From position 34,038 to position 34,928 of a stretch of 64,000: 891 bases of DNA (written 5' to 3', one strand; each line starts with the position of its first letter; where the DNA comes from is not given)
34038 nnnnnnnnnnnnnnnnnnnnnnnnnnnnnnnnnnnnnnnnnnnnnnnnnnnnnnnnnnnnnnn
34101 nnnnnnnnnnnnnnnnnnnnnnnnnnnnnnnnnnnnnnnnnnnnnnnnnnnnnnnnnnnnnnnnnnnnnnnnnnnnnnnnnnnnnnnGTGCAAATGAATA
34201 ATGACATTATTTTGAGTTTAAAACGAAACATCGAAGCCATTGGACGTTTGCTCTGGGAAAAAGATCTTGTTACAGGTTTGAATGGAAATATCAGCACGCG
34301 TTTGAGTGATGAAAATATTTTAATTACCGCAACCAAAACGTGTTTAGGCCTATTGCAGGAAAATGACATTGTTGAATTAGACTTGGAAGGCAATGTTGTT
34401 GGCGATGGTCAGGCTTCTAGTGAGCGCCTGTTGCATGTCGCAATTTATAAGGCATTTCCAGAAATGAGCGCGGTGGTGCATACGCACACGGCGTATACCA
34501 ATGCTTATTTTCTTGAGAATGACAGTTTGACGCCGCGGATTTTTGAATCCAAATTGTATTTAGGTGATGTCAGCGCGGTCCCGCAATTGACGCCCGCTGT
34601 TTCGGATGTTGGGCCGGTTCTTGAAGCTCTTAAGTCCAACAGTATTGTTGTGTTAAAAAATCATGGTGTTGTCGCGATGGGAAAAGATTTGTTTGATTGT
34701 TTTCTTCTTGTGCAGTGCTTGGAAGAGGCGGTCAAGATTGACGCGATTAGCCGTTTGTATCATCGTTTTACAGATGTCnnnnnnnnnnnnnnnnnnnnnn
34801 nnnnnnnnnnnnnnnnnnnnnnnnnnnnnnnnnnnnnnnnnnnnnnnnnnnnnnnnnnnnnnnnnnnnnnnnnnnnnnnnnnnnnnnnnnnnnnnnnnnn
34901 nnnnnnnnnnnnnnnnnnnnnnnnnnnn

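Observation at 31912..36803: DHAP-shunt-like salvage set (phosphorylase, MtnA-like isomerase, class II aldolase, aldehyde dehydrogenase) placed directly before a radical SAM gene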

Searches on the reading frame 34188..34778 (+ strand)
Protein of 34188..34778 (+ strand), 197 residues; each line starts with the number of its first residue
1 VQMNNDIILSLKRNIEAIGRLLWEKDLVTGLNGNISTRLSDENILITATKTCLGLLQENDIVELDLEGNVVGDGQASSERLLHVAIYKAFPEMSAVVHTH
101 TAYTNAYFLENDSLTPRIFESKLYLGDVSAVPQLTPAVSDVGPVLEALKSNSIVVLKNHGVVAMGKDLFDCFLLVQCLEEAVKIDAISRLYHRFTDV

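Call 79: search_protein_representatives(protein=window:34188-34778:+)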
Query: 197 residues. Proteins with E-value up to 0.001 (for the whole library): 6981; up to 1e-10: 2276; up to 1e-30: 30. The best 150 are listed.
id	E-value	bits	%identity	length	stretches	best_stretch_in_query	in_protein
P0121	7.7e-74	263.6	61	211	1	8-194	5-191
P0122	1.3e-71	256.3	59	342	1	3-191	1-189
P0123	2.4e-61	222.9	56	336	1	6-192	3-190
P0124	2.6e-57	209.8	52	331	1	3-188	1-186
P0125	5.0e-56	205.6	56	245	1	14-188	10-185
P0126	1.4e-55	204.1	53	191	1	8-191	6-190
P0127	2.8e-54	199.9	61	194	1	3-158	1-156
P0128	7.1e-52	192.1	54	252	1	28-194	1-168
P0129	1.5e-45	171.5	47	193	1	10-192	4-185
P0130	3.2e-41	157.3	47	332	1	12-189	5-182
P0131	1.3e-38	148.9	42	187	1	14-192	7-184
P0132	1.2e-36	142.5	44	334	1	10-193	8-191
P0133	1.8e-35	138.6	43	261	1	11-193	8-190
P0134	1.8e-35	138.6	42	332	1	19-191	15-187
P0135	3.5e-35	137.6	40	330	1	12-185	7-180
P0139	2.2e-33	131.8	42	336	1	12-191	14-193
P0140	7.4e-33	130.1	40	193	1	15-185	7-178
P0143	1.1e-32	129.5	42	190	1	7-186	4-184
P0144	2.1e-32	128.6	37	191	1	13-192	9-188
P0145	5.5e-32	127.2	43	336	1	19-186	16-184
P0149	3.2e-31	124.7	41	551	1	11-192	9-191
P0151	2.1e-30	122.1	40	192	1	12-192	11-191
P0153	6.9e-30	120.4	37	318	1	11-193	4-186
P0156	7.2e-29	117.1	46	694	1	56-186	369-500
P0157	1.0e-28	116.6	39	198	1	15-193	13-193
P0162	6.0e-28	114.1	36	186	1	11-190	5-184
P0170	1.9e-26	109.2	37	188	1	10-191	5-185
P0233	2.2e-22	95.9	36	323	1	10-183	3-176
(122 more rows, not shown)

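Call 83: search_protein_families(library=ncbifam, proteins=[P0129, P0131, P0140, P0143, P0144, P0151, P0157, P0162, P0170, P0149], max_evalue=1e-25)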
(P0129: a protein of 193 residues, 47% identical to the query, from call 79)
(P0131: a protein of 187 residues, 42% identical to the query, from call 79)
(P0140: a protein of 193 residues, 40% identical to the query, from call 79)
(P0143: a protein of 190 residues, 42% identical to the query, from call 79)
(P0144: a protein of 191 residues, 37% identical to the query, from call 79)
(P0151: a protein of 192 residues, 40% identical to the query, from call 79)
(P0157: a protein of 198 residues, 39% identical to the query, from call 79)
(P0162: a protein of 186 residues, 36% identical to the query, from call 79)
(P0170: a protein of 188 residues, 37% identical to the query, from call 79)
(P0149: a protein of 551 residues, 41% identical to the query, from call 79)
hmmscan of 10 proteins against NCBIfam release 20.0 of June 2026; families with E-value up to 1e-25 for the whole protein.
P0129 (193 aa): 0 families

P0131 (187 aa): 2 families
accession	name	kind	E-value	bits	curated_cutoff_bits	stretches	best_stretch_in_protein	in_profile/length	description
NF006413.0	PRK08660.1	equivalog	4.6e-31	108.1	203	1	6-184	4-181/184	aldolase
NF040649.1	FucA_Meth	equivalog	2.8e-28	99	250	1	6-181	4-177/179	L-fuculose phosphate aldolase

P0140 (193 aa): 3 families
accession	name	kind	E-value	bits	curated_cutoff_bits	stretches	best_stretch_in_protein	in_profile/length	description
NF040649.1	FucA_Meth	equivalog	6.6e-42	143.5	250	1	4-181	3-176/179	L-fuculose phosphate aldolase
NF043034.1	OxoTetrPhDc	equivalog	3.1e-30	105.5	250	1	3-179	5-186/205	3-oxo-tetronate 4-phosphate decarboxylase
NF006208.0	PRK08333.1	equivalog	6.9e-29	100.8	267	1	4-183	6-185/189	aldolase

P0143 (190 aa): 3 families
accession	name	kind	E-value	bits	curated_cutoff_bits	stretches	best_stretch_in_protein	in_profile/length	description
NF040649.1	FucA_Meth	equivalog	2.3e-31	109.1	250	1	9-184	3-174/179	L-fuculose phosphate aldolase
NF006413.0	PRK08660.1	equivalog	1.6e-28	99.8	203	1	9-184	3-175/184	aldolase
NF006208.0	PRK08333.1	equivalog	1e-26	93.8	267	1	8-182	5-179/189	aldolase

P0144 (191 aa): 4 families
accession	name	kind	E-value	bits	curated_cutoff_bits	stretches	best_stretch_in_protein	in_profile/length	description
NF006413.0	PRK08660.1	equivalog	1.1e-29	103.6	203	1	8-189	3-182/184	aldolase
NF040649.1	FucA_Meth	equivalog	3.6e-27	95.4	250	1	8-184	3-176/179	L-fuculose phosphate aldolase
NF043034.1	OxoTetrPhDc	equivalog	1.8e-26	93.2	250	1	6-183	4-187/205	3-oxo-tetronate 4-phosphate decarboxylase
NF006208.0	PRK08333.1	equivalog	6.5e-26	91.1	267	1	7-184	5-183/189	aldolase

P0151 (192 aa): 1 family
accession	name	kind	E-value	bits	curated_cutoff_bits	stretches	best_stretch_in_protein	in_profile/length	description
NF040649.1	FucA_Meth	equivalog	4e-28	98.5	250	1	11-188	3-177/179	L-fuculose phosphate aldolase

P0157 (198 aa): 10 families
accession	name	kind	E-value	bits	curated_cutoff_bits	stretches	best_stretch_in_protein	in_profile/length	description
NF040649.1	FucA_Meth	equivalog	1.2e-48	165.4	250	1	12-190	5-178/179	L-fuculose phosphate aldolase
NF043034.1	OxoTetrPhDc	equivalog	9.3e-45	152.9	250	1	8-188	4-188/205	3-oxo-tetronate 4-phosphate decarboxylase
NF006208.0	PRK08333.1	equivalog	3.6e-42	144.2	267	1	10-188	6-183/189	aldolase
NF005302.0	PRK06833.1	equivalog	7.2e-40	136.7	264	1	9-187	6-185/214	L-fuculose-phosphate aldolase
NF005123.0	PRK06557.1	subfamily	1.2e-39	136.3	251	1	7-192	10-199/223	L-ribulose-5-phosphate 4-epimerase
NF006413.0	PRK08660.1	equivalog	2.1e-38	132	203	1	12-193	5-182/184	aldolase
NF053831.1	RU1PAldHalo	equivalog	4.7e-34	117.7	300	1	24-185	18-179/208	ribulose-1-phosphate aldolase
NF005984.0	PRK08087.1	subfamily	1.7e-33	116.2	264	1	23-187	20-182/215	L-fuculose-phosphate aldolase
TIGR01086.1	fucA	equivalog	5.5e-31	108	400.25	1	25-188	21-182/214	L-fuculose-phosphate aldolase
NF006047.0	PRK08193.1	subfamily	1.2e-26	93.7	257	0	18-192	14-203/231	L-ribulose-5-phosphate 4-epimerase AraD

P0162 (186 aa): 1 family
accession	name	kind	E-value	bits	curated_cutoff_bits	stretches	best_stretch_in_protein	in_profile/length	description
NF040649.1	FucA_Meth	equivalog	2.9e-30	105.5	250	1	6-183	3-177/179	L-fuculose phosphate aldolase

P0170 (188 aa): 7 families
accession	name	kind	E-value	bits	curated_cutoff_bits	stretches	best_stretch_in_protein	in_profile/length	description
NF006413.0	PRK08660.1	equivalog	6.6e-43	146.7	203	1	9-187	5-182/184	aldolase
NF043034.1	OxoTetrPhDc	equivalog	5.9e-42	143.8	250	1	3-182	2-188/205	3-oxo-tetronate 4-phosphate decarboxylase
NF040649.1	FucA_Meth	equivalog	1.2e-40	139.4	250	1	9-184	5-178/179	L-fuculose phosphate aldolase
NF006208.0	PRK08333.1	equivalog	4.8e-39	134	267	1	5-179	4-180/189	aldolase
NF005123.0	PRK06557.1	subfamily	9.1e-32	110.5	251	1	4-185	10-198/223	L-ribulose-5-phosphate 4-epimerase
NF005984.0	PRK08087.1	subfamily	2.9e-28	99.1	264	1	1-178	1-180/215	L-fuculose-phosphate aldolase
NF005302.0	PRK06833.1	equivalog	8.1e-27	94.1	264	1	5-184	5-188/214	L-fuculose-phosphate aldolase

P0149 (551 aa): 27 families (the best 25 are shown)
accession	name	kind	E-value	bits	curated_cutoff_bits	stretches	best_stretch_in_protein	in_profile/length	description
TIGR04055.1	rSAM_NirJ2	equivalog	8.4e-51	173.4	500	1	214-533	3-305/326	putative heme d1 biosynthesis radical SAM protein NirJ2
TIGR04545.1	rSAM_ahbD_hemeb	equivalog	1.9e-50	172.2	500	1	215-544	4-330/339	heme b synthase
TIGR04347.1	pseudo_SAM_Halo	equivalog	8.8e-44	150.3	525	1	215-415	42-236/390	TIGR04347 family pseudo-SAM/SPASM protein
TIGR04054.1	rSAM_NirJ1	equivalog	9e-42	143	650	1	215-530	40-361/387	putative heme d1 biosynthesis radical SAM protein NirJ1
TIGR03962.1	mycofact_rSAM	equivalog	1.1e-40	139.8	265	1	211-545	12-326/339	mycofactocin radical SAM maturase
TIGR04053.2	TIGR04053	equivalog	1.3e-40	139.8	395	1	214-386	11-181/366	TIGR04053 family radical SAM/SPASM domain-containing protein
TIGR04303.1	GeoRSP_rSAM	equivalog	2.7e-40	138.9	400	1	213-550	7-325/325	GeoRSP system radical SAM/SPASM protein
TIGR04051.1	rSAM_NirJ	equivalog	3.4e-40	138.1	515.45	1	215-549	6-346/354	heme d1 biosynthesis radical SAM protein NirJ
TIGR04546.1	rSAM_ahbC_deAc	equivalog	1.9e-39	135.5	650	1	214-534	42-368/390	12,18-didecarboxysiroheme deacetylase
NF006413.0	PRK08660.1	equivalog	3.5e-36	124.8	203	1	10-189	3-179/184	aldolase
NF043034.1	OxoTetrPhDc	equivalog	6.4e-36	124.1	250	1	9-186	5-187/205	3-oxo-tetronate 4-phosphate decarboxylase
NF040649.1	FucA_Meth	equivalog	1.7e-34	119.3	250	1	10-186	3-175/179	L-fuculose phosphate aldolase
TIGR04340.1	rSAM_ACGX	hypoth_equivalog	3.8e-33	115.1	400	1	211-551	3-339/341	radical SAM/SPASM domain protein, ACGX system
NF045574.1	sacti_mat_StsB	exception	1.6e-32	113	625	1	215-378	100-257/466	StsB family radical SAM/SPASM domain sactipeptide maturase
NF005123.0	PRK06557.1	subfamily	1.4e-31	109.9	251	1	9-195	12-203/223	L-ribulose-5-phosphate 4-epimerase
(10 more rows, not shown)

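Call 84: find_homologous_proteins(query=P0153, max_evalue=1e-20)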
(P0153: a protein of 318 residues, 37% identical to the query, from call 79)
Query P0153 (318 aa): 11 proteins with E <= 1e-20 among 1084 candidates.
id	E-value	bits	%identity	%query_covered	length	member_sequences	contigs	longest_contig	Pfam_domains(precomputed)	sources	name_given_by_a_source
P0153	5.6e-208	708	100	100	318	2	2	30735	PF00596.28,PF02036.23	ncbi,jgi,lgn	jgi:L-fuculose-phosphate aldolase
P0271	5.8e-135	468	65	99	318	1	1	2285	PF00596.28,PF02036.23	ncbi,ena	-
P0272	4.3e-65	238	40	100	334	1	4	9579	PF00596.28,PF02036.23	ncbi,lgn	-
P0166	2.3e-63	233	42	99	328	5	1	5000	PF00596.28,PF02036.23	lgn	-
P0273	7.1e-58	215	39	95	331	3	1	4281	PF00596.28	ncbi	-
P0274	2.0e-54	203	37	99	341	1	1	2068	PF00596.28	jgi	jgi:L-fuculose-phosphate aldolase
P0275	1.0e-53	201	36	96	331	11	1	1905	PF00596.28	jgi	-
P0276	3.5e-29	120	36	60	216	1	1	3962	PF00596.28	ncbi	-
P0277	9.1e-27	112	34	57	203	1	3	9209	PF00596.28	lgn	-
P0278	1.9e-25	108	35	58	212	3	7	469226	PF00596.28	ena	-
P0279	2.2e-22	98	34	62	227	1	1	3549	PF00596.28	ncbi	-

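Call 85: find_encoding_contigs(protein=P0153, flank=10000, max_places=2)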
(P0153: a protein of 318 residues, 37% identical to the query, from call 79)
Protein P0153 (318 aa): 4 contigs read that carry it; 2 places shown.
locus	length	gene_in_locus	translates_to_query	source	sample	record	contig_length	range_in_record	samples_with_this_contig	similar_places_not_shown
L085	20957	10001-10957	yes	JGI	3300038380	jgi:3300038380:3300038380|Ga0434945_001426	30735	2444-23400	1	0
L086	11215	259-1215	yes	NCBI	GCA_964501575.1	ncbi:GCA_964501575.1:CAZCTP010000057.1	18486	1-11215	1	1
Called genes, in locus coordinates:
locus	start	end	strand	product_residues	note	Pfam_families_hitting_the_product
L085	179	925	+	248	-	PF04773:FecR (weak)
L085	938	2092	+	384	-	PF10082:BBP2_2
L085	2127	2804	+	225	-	PF19567:CpsB_CapC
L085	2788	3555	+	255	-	PF00483:NTP_transferase, PF12804:NTP_transf_3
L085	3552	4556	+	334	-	PF01073:3Beta_HSD, PF01370:Epimerase, PF02719:Polysacc_synt_2, PF04321:RmlD_sub_bind, PF07993:NAD_binding_4, PF16363:GDP_Man_Dehyd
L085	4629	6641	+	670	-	PF00912:Transgly, PF00905:Transpeptidase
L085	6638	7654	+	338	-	PF04055:Radical_SAM, PF06463:Mob_synth_C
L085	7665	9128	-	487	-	PF01139:RtcB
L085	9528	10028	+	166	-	PF01008:IF-2B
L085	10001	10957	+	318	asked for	PF00596:Aldolase_II, PF02036:SCP2 (faint)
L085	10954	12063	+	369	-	PF05222:AlaDh_PNT_N, PF01262:AlaDh_PNT_C, PF02826:2-Hacid_dh_C (weak)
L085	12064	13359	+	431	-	PF01144:CoA_trans (faint), PF02550:AcetylCoA_hydro, PF13336:AcetylCoA_hyd_C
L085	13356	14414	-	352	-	PF01266:DAO (weak), PF07992:Pyr_redox_2 (weak), PF13450:NAD_binding_8 (faint), PF01494:FAD_binding_3 (weak)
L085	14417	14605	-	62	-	-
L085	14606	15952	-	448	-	PF00501:AMP-binding, PF14535:AMP-binding_C_2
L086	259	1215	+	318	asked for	PF00596:Aldolase_II, PF02036:SCP2 (faint)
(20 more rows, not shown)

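Call 86: find_encoding_contigs(protein=P0272, flank=10000, max_places=2)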
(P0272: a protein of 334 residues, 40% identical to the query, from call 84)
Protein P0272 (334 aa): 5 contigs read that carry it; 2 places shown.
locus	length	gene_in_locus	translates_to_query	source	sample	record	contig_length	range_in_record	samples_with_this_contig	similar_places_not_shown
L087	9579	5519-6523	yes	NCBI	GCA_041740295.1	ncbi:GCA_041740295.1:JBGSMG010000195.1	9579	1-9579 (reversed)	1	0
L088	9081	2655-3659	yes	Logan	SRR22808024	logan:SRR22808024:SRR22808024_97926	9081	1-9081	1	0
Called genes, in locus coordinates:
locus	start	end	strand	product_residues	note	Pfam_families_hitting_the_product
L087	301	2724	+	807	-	PF03176:MMPL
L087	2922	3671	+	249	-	PF01048:PNP_UDP_1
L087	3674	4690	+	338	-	PF01008:IF-2B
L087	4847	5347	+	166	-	-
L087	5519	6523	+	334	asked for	PF00596:Aldolase_II, PF02036:SCP2 (weak)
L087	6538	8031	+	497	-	PF00171:Aldedh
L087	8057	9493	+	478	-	PF06980:DUF1302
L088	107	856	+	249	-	PF01048:PNP_UDP_1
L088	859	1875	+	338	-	PF01008:IF-2B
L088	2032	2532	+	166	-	-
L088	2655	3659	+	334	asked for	PF00596:Aldolase_II, PF02036:SCP2 (weak)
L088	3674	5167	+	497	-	PF00171:Aldedh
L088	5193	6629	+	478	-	PF06980:DUF1302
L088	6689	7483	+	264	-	PF10050:DUF2284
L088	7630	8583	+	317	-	PF01797:Y1_Tnp (weak)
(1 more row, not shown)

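Call 87: list_cluster_members(proteins=[P0153, P0272, P0149, P0156, P0134, P0135, P0233, P0130, P0145, P0139])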
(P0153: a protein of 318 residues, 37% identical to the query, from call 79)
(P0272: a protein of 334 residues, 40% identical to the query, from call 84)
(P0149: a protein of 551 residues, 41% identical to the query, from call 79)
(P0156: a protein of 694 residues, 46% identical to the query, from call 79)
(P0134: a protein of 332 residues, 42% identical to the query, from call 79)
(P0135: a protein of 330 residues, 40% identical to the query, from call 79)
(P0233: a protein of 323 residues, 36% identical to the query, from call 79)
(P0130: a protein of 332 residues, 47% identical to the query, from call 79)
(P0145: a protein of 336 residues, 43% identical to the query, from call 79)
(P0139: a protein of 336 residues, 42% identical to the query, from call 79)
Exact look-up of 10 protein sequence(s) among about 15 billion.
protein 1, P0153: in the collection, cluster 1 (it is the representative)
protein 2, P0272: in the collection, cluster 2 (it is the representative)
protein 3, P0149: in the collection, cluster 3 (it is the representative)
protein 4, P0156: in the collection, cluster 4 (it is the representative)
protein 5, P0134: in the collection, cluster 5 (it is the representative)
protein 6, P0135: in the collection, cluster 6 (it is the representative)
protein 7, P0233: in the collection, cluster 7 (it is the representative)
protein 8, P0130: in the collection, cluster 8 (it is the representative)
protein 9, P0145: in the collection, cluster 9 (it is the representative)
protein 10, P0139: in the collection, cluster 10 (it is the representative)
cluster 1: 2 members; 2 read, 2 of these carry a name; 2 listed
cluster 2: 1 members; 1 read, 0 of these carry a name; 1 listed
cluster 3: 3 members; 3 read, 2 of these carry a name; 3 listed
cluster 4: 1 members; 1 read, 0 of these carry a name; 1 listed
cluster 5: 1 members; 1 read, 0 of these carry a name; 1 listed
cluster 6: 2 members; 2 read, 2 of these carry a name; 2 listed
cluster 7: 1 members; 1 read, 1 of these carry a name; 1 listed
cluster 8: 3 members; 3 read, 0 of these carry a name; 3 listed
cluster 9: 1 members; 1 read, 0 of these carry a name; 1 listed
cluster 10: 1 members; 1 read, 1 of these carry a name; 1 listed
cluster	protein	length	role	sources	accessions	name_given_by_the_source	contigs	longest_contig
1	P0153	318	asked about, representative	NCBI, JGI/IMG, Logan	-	L-fuculose-phosphate aldolase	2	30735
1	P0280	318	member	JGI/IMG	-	L-fuculose-phosphate aldolase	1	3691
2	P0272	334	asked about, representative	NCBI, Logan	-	-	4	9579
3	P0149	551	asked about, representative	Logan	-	-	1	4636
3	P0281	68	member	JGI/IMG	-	radical SAM protein with 4Fe4S-binding SPASM domain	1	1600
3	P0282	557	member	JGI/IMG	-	L-ribulose-5-phosphate 4-epimerase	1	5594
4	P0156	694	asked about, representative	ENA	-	-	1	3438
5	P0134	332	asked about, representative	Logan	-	-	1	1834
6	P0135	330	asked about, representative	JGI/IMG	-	ribulose-5-phosphate 4-epimerase/fuculose-1-phosphate aldolase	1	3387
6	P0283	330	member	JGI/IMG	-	ribulose-5-phosphate 4-epimerase/fuculose-1-phosphate aldolase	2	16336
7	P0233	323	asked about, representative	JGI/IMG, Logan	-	L-fuculose-phosphate aldolase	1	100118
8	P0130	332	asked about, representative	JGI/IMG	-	-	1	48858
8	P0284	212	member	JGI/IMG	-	-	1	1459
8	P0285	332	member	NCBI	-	-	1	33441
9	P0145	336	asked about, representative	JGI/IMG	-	-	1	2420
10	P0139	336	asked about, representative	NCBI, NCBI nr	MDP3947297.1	MAG: class II aldolase/adducin family protein [bacterium] | class II aldolase/adducin family protein [bacterium]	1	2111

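Call 88: find_encoding_contigs(protein=P0233, flank=10000, max_places=1)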
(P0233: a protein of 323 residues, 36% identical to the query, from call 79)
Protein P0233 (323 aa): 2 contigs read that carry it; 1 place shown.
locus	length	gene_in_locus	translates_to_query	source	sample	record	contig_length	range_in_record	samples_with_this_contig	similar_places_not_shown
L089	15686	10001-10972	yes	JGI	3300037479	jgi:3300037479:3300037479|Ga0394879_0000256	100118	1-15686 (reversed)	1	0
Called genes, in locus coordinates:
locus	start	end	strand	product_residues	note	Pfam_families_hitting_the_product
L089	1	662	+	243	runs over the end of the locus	PF02654:CobS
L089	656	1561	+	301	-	PF01497:Peripla_BP_2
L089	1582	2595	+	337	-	PF01032:FecCD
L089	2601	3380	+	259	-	PF00005:ABC_tran, PF02463:SMC_N, PF13476:AAA_23 (weak), PF13304:AAA_21 (faint)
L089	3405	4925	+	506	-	PF01656:CbiA, PF13500:AAA_26, PF07685:GATase_3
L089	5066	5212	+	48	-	PF04255:DUF433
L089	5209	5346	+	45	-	PF18480:DUF5615 (weak)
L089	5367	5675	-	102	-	-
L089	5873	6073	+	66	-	PF09489:CbtB (weak)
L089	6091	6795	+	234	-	PF09490:CbtA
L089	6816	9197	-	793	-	PF20437:LonC_helical, PF13654:AAA_32, PF20436:LonB_AAA-LID, PF05362:Lon_C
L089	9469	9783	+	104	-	-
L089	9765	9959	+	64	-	-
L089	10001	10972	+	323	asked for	PF00596:Aldolase_II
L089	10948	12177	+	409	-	PF00501:AMP-binding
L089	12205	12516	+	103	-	-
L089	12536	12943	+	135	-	PF00034:Cytochrom_C, PF13442:Cytochrome_CBB3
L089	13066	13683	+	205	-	PF00111:Fer2, PF01799:Fer2_2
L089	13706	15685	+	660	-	?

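Call 89: find_encoding_contigs(protein=P0130, flank=10000, max_places=1)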
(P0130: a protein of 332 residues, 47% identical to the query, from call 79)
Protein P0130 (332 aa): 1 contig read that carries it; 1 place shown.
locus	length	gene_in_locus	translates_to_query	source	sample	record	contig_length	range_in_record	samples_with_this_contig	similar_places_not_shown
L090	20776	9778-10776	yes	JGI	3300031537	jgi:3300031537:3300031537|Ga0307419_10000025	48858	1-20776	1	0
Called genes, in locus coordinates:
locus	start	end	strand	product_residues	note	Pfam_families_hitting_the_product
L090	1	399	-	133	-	?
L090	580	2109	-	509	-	PF13541:ChlI, PF05496:RuvB_N (faint), PF00158:Sigma54_activat (faint), PF01078:Mg_chelatase, PF00004:AAA (faint), PF07728:AAA_5, PF00493:MCM (weak), PF13335:Mg_chelatase_C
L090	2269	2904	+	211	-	-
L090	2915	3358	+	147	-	PF02681:DUF212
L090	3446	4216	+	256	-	PF01476:LysM, PF03734:YkuD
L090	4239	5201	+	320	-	PF03255:ACCA, PF01039:Carboxyl_trans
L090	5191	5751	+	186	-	PF03551:PadR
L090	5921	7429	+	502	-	PF00501:AMP-binding, PF13193:AMP-binding_C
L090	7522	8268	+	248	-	PF01048:PNP_UDP_1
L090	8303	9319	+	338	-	PF01008:IF-2B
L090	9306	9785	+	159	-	PF01008:IF-2B (weak)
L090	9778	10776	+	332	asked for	PF00596:Aldolase_II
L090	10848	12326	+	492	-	PF00171:Aldedh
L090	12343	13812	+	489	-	PF02310:B12-binding, PF04055:Radical_SAM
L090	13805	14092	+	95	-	-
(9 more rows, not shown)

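Call 90: find_encoding_contigs(protein=P0282, flank=10000, max_places=1)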
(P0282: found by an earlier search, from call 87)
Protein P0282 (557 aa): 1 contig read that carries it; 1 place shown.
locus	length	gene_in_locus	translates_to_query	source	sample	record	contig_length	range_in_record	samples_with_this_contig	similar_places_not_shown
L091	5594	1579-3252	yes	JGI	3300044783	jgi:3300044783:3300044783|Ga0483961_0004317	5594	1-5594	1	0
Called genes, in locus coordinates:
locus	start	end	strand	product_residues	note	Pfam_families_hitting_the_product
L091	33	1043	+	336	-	PF01008:IF-2B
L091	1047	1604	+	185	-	PF01008:IF-2B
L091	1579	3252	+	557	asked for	PF00596:Aldolase_II, PF04055:Radical_SAM, PF13353:Fer4_12 (weak), PF13186:SPASM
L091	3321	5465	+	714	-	PF04879:Molybdop_Fe4S4, PF00384:Molybdopterin, PF01568:Molydop_binding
